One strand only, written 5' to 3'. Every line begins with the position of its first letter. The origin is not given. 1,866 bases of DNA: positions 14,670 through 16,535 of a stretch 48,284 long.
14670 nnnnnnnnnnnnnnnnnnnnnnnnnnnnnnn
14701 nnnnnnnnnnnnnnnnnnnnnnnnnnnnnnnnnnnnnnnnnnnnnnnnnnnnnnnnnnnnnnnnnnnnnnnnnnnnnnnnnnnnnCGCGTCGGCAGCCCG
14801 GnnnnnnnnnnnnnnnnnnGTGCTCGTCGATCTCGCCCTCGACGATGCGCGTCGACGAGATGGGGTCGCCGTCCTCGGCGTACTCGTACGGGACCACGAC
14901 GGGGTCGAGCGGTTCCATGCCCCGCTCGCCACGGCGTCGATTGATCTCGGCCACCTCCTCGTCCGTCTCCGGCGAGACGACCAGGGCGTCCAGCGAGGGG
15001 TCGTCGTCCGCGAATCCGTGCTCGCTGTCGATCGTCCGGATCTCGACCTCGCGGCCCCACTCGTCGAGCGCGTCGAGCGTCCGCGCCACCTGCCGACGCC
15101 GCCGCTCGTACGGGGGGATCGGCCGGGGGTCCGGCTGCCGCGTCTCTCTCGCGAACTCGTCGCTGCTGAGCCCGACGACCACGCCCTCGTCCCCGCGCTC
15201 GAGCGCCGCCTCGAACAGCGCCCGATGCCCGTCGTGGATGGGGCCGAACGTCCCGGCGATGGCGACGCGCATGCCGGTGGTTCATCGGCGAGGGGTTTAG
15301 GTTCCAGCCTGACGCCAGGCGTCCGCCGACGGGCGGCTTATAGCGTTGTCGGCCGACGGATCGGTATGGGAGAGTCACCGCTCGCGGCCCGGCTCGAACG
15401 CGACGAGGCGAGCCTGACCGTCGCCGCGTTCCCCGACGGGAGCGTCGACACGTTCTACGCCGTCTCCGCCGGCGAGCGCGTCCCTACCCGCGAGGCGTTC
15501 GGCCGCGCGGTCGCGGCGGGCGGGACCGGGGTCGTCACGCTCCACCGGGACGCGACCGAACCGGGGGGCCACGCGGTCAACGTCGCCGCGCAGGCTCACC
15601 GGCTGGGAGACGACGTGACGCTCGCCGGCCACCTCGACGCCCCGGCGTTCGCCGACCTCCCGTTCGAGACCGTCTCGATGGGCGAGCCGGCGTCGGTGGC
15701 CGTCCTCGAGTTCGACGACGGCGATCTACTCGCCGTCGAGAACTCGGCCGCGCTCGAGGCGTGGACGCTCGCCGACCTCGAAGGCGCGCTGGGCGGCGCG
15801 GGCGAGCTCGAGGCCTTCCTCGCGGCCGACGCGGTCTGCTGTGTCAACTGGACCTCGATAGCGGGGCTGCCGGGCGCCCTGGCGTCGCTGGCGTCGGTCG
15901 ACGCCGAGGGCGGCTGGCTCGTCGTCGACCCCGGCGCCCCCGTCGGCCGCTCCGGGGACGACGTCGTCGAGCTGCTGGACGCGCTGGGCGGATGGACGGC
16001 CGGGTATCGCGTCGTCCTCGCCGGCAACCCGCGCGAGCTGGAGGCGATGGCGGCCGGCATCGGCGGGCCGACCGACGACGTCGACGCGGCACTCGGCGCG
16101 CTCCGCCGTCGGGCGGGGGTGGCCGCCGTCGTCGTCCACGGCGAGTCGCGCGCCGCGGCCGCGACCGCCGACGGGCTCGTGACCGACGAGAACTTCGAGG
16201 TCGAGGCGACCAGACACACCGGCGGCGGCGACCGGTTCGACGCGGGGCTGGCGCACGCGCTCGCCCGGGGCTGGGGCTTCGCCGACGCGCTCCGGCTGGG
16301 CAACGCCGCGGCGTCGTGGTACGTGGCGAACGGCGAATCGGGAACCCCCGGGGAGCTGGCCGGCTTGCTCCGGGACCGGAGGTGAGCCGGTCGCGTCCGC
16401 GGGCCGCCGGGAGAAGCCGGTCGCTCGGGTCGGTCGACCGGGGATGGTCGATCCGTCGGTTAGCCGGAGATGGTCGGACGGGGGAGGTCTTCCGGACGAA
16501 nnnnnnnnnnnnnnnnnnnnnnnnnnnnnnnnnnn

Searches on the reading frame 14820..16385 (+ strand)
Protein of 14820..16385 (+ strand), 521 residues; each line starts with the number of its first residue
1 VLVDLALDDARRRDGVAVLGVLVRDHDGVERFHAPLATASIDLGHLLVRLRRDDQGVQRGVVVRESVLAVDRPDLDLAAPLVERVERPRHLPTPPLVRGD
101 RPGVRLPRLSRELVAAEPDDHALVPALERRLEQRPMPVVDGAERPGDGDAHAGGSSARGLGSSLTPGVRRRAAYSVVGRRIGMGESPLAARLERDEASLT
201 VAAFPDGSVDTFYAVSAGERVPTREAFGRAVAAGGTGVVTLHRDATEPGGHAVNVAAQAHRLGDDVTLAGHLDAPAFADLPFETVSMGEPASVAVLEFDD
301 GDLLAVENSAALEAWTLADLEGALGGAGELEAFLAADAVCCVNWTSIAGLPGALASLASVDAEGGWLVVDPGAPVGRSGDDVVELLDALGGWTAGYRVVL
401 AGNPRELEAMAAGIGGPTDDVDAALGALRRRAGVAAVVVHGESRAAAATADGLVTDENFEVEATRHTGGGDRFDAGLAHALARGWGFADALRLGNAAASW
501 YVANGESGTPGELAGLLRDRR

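Call 23: search_protein_families(library=pfam, proteins=[window:14820-16385:+])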
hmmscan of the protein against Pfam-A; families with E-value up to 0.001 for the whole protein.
window:14820-16385:+ (521 aa): 2 families
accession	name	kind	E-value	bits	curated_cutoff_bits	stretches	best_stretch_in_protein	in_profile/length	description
PF25270.1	Khk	-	8.5e-23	81.6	35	1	236-514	71-359/365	Prokaryotic ketohexokinase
PF00294.29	PfkB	-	1.8e-11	44.4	25.8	1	399-508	186-296/302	pfkB family carbohydrate kinase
